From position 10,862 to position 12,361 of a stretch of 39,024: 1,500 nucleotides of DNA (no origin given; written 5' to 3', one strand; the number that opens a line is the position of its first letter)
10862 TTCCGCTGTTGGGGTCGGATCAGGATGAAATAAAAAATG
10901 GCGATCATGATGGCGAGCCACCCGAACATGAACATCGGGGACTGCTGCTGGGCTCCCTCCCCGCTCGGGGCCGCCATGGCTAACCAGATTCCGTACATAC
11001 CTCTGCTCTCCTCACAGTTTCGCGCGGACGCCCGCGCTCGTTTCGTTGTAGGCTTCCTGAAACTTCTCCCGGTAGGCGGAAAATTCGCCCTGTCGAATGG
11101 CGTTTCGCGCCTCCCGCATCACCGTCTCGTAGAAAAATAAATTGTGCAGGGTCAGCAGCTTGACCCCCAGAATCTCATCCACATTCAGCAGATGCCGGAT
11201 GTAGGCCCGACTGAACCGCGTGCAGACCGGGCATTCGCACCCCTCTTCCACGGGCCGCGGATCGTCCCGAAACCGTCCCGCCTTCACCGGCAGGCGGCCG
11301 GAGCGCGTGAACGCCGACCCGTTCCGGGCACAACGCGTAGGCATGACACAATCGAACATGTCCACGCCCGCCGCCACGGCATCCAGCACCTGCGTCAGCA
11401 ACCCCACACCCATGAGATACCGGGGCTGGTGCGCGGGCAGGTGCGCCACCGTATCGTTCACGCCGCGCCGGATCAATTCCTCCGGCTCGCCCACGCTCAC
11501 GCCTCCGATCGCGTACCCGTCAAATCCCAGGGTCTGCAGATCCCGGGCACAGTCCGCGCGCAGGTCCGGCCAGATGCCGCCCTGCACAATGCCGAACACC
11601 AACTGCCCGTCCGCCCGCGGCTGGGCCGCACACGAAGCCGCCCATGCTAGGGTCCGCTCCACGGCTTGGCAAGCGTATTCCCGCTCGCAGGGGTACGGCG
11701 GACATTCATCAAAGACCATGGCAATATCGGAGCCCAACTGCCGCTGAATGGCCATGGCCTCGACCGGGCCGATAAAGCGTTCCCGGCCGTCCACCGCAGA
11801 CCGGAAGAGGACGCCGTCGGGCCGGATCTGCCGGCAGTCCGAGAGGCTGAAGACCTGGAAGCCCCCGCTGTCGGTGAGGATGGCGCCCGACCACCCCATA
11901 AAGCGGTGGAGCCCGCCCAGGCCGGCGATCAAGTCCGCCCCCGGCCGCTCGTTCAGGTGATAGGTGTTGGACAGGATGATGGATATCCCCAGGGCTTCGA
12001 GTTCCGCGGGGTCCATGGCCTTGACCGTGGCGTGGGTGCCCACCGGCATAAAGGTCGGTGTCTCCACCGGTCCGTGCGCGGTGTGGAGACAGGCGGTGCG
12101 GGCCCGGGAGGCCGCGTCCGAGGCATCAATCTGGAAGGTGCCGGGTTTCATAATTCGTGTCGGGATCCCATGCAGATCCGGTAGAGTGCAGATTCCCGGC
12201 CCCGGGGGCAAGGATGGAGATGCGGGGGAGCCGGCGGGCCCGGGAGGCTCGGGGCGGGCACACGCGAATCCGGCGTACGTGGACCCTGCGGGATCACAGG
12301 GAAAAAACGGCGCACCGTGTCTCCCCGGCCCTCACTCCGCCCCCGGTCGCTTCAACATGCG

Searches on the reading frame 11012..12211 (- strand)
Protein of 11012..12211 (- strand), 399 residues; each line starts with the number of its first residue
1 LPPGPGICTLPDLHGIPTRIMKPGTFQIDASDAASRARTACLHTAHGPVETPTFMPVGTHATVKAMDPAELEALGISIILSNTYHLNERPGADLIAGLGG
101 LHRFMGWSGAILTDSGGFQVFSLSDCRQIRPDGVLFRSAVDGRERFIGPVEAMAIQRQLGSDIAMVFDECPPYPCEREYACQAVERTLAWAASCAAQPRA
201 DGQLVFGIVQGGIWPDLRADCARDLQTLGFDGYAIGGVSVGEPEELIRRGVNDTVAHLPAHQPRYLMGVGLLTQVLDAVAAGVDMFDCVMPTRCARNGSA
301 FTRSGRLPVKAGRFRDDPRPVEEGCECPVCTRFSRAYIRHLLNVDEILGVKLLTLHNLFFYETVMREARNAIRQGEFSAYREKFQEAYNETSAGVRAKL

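Call 42: search_protein_families(library=pfam, proteins=[window:11012-12211:-], max_evalue=0.00001)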
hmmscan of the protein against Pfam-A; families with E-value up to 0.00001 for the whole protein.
window:11012-12211:- (399 aa): 1 family
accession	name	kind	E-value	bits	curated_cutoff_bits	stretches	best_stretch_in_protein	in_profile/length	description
PF01702.25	TGT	-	4.2e-147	490.3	26.3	1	36-389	2-356/357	Queuine tRNA-ribosyltransferase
